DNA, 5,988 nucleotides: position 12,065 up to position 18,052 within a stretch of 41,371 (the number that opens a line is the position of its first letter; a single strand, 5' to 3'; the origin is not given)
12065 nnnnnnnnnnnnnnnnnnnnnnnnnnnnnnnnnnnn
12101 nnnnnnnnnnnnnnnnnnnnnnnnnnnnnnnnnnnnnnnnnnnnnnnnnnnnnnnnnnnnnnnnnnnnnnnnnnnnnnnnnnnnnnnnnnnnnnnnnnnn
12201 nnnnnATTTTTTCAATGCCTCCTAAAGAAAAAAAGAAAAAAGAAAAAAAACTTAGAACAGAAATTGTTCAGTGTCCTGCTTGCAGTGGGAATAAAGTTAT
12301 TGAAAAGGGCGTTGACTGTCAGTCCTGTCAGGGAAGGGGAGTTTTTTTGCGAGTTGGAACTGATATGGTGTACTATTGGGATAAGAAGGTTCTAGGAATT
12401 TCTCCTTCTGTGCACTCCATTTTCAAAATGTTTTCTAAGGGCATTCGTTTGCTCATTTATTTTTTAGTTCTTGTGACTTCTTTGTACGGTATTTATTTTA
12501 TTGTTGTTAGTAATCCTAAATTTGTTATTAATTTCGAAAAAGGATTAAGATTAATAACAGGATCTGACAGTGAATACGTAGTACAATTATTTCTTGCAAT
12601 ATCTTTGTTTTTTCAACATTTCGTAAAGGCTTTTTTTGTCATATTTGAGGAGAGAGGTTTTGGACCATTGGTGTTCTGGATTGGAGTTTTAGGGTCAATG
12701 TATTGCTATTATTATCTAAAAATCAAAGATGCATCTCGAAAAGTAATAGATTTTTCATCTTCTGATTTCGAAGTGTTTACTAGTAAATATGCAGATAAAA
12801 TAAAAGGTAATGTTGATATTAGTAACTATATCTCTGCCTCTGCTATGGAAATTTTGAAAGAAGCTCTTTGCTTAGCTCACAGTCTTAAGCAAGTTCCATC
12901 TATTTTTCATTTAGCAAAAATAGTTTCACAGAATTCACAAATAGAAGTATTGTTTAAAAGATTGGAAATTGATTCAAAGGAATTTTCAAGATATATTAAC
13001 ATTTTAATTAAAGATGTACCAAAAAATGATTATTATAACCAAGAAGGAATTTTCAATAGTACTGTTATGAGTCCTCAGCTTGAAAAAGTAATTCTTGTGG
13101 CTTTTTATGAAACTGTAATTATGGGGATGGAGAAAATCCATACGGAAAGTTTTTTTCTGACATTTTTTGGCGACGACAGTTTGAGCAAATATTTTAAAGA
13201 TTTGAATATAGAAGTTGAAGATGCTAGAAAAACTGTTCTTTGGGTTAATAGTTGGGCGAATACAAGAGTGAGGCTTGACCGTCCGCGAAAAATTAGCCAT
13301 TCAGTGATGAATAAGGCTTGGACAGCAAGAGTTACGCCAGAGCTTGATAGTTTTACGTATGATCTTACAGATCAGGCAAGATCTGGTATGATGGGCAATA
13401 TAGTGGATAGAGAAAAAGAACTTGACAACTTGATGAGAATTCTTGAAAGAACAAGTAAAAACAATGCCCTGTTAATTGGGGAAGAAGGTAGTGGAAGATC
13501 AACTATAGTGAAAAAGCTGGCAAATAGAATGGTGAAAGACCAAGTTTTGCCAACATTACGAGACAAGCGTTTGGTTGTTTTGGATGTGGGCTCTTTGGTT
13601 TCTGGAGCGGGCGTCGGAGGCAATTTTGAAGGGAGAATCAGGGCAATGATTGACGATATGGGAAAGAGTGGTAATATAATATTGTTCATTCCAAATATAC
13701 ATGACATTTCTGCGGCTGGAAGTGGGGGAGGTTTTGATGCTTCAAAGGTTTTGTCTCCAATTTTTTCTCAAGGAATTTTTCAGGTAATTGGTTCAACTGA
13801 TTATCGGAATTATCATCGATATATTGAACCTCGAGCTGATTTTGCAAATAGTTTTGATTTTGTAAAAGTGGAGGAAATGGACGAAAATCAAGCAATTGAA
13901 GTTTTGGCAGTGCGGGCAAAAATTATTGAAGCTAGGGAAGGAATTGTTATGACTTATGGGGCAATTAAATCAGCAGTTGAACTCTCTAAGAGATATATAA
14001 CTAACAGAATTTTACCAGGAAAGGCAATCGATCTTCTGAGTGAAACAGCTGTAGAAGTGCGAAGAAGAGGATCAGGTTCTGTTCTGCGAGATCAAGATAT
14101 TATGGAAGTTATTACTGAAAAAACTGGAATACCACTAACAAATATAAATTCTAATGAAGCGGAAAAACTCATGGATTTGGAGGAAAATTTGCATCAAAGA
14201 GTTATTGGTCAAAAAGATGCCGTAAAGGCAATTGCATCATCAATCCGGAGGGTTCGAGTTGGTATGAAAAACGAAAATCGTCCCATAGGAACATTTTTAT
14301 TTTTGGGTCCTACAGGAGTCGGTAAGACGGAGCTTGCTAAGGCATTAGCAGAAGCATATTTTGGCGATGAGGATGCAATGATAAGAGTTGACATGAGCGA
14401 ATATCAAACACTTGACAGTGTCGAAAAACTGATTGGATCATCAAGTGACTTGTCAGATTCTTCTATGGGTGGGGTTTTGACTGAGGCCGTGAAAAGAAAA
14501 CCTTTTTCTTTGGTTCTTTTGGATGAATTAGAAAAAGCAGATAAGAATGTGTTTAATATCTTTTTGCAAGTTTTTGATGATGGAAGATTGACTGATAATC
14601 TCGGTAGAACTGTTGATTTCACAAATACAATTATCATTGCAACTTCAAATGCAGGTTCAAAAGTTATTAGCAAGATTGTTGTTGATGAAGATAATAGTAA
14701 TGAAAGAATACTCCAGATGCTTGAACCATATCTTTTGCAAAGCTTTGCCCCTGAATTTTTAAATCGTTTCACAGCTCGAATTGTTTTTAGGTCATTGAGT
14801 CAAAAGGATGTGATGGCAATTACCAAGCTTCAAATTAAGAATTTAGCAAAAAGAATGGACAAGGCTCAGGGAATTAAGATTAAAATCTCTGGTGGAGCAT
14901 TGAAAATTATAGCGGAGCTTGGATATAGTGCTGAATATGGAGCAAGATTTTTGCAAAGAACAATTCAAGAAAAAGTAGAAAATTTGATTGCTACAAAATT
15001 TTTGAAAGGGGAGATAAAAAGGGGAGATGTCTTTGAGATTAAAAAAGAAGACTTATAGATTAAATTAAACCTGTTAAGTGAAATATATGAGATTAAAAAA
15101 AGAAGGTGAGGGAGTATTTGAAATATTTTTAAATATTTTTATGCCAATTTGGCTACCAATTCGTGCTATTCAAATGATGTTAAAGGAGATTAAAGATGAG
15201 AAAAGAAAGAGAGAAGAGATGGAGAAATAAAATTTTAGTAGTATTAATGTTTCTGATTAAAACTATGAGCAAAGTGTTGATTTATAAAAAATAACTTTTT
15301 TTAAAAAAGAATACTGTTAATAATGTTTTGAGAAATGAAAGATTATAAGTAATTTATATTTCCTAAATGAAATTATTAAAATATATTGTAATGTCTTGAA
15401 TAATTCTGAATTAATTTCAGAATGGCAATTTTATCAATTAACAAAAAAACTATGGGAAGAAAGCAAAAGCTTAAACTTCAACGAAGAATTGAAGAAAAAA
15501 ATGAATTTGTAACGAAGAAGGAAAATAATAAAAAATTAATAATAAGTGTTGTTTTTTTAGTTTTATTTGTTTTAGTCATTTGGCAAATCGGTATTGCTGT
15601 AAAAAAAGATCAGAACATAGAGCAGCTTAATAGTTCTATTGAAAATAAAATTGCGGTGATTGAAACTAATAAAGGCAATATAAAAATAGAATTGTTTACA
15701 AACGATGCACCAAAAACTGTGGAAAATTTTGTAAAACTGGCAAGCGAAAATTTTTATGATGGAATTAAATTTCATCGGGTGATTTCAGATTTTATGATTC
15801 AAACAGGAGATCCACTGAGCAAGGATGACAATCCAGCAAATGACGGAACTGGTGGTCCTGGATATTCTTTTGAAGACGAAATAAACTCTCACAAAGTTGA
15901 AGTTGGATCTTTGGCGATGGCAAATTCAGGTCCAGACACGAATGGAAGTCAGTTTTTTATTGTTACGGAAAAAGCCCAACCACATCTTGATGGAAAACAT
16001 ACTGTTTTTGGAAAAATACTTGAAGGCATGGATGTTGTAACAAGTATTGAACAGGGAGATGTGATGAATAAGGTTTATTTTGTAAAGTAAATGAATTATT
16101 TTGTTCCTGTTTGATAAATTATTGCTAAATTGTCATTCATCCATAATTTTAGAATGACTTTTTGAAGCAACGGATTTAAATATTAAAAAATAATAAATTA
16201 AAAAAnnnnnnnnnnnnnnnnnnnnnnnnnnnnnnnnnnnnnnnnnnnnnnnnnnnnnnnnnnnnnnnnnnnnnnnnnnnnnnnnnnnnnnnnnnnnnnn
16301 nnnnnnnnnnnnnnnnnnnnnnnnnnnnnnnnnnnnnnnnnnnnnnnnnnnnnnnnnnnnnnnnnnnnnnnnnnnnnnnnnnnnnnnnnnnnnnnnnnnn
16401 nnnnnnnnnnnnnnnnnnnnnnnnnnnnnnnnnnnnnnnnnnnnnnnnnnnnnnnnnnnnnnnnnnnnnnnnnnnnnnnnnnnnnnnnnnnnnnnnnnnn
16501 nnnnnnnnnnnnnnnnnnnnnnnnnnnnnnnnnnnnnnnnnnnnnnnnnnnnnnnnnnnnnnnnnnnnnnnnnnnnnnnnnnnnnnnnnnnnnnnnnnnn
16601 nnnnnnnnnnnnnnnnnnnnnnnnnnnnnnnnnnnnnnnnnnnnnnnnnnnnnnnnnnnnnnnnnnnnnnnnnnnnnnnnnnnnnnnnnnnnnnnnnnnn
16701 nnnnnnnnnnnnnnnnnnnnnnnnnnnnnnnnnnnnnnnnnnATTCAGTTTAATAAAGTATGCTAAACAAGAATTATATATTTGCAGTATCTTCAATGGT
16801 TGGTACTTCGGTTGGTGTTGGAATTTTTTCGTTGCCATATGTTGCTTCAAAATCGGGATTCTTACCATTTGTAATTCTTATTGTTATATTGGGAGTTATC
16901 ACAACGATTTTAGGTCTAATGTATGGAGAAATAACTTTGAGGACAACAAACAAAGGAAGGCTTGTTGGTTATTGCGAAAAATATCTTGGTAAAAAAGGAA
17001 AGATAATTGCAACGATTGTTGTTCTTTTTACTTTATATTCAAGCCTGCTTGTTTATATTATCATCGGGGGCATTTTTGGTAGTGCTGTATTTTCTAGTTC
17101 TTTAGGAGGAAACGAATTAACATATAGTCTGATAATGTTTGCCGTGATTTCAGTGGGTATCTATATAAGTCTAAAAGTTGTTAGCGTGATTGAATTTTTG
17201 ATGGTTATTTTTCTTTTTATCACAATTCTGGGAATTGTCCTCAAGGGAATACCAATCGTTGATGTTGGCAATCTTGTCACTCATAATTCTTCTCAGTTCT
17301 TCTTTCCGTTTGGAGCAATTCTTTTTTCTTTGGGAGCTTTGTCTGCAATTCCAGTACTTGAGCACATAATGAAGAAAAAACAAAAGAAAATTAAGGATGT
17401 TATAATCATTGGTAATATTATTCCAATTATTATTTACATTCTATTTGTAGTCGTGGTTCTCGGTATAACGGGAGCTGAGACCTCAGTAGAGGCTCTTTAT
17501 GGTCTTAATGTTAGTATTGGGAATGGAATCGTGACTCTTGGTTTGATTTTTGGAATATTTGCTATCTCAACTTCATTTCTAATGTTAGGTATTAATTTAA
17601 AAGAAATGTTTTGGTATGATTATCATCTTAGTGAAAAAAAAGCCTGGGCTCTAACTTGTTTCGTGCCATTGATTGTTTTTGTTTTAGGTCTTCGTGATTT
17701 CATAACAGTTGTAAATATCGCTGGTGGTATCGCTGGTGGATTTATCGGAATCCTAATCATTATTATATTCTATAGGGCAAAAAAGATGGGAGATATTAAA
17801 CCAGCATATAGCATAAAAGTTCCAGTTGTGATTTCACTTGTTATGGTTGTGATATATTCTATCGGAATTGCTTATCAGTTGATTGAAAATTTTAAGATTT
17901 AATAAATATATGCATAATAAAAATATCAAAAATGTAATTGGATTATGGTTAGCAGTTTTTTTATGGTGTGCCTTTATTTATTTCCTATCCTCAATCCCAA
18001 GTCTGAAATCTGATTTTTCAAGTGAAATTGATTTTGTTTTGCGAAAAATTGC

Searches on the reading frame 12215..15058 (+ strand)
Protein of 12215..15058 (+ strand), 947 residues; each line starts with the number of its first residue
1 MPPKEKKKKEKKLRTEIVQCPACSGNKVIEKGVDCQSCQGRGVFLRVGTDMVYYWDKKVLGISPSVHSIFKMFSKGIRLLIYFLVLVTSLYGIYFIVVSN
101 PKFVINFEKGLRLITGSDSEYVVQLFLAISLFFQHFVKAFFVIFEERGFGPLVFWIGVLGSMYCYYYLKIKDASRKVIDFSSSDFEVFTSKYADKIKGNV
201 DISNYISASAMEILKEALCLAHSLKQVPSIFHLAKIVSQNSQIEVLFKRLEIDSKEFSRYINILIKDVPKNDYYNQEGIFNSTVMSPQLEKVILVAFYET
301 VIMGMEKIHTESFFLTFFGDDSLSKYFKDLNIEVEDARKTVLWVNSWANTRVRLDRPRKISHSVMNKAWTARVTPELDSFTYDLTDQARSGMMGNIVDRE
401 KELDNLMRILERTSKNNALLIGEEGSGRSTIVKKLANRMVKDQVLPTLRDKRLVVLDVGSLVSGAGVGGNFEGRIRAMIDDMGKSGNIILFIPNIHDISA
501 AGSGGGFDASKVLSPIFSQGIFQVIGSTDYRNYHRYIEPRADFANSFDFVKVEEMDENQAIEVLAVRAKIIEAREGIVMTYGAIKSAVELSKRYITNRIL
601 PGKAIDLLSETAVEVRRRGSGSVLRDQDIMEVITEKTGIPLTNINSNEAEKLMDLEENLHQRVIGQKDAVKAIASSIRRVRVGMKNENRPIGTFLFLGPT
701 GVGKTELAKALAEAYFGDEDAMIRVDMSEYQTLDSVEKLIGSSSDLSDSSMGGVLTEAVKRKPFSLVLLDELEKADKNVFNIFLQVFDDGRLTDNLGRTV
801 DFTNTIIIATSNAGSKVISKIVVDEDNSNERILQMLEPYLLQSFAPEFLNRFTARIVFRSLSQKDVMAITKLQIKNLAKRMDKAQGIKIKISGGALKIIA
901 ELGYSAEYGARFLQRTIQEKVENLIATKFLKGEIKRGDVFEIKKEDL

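Call 6: search_protein_families(library=pfam, proteins=[window:12215-15058:+], max_evalue=0.001)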
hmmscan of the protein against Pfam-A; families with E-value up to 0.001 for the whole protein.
window:12215-15058:+ (947 aa): 18 families
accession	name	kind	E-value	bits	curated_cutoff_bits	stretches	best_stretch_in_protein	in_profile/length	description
PF07724.20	AAA_2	-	1e-53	182.2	27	1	689-854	1-165/166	AAA domain (Cdc48 subfamily)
PF10431.15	ClpB_D2-small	-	4.9e-20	71.8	21.9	1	861-941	1-80/81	C-terminal, D2-small domain, of ClpB protein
PF00004.35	AAA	-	1.7e-17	64.6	21.2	2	695-821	2-118/131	ATPase family associated with various cellular activities (AAA)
PF07728.20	AAA_5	-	9e-16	58.6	22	1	694-815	2-125/139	AAA domain (dynein-related subfamily)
PF17871.7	AAA_lid_9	-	1.8e-12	47.5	22.8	1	557-642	2-87/104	AAA lid domain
PF05673.19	DUF815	-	2.4e-10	40.4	23.8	1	398-443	36-81/249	Protein of unknown function (DUF815)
PF13191.12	AAA_16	-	9.6e-10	39.6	32.6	1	397-443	3-52/167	AAA ATPase domain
PF13401.12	AAA_22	-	2e-09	38.3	27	1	695-789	9-110/130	AAA domain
PF01637.24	ATPase_2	-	9.6e-08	32.5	33.2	1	397-439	2-44/225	ATPase domain predominantly from Archaea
PF12775.13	AAA_7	-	6.3e-07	29.5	25.8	0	694-743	36-85/181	P-loop containing dynein motor region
PF20720.3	nSTAND3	-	8.2e-07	29.3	27.2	0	695-726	21-52/155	Novel STAND NTPase 3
PF00158.32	Sigma54_activat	-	2.5e-05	24.4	20.2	0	687-817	22-148/168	Sigma-54 interaction domain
PF03193.22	RsgA_GTPase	-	8.8e-05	22.8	30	0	400-439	91-130/174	RsgA GTPase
PF00005.33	ABC_tran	-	0.0002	22.4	25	0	695-729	15-48/137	ABC transporter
PF13555.12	AAA_29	-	0.00042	20.5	27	0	414-432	21-39/61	P-loop containing region of AAA domain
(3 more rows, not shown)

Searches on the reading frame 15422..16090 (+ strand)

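Call 6: search_protein_families(library=pfam, proteins=[window:15422-16090:+], max_evalue=0.001)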
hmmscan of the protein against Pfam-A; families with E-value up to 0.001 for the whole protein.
window:15422-16090:+ (222 aa): 3 families
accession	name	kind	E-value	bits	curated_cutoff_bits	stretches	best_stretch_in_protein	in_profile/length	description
PF00160.26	Pro_isomerase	-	8.2e-51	172.8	21.7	1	79-216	3-144/159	Cyclophilin type peptidyl-prolyl cis-trans isomerase/CLD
PF01010.25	Proton_antipo_C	-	3.8e-05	23.9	26.8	1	6-94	67-157/243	NADH-dehyrogenase subunit F, TMs, (complex I) C-terminus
PF09716.15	ETRAMP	-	0.00088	19.7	29.1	0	10-62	27-77/81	Malarial early transcribed membrane protein (ETRAMP)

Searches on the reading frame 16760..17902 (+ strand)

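Call 6: search_protein_families(library=pfam, proteins=[window:16760-17902:+], max_evalue=0.001)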
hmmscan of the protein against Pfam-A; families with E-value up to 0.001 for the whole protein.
window:16760-17902:+ (380 aa): 4 families
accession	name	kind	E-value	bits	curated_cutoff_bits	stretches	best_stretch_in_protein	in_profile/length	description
PF03222.19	Trp_Tyr_perm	-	4.9e-30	105.4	22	1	8-365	7-385/393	Tryptophan/tyrosine permease family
PF13520.12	AA_permease_2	-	6.2e-06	25.8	27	1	9-365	10-398/427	Amino acid permease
PF01490.24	Aa_trans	-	1.8e-05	24.1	25.6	1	10-265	9-287/410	Transmembrane amino acid transporter protein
PF03845.19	Spore_permease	-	7.6e-05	22.1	23.4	1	9-246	7-243/321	Spore germination protein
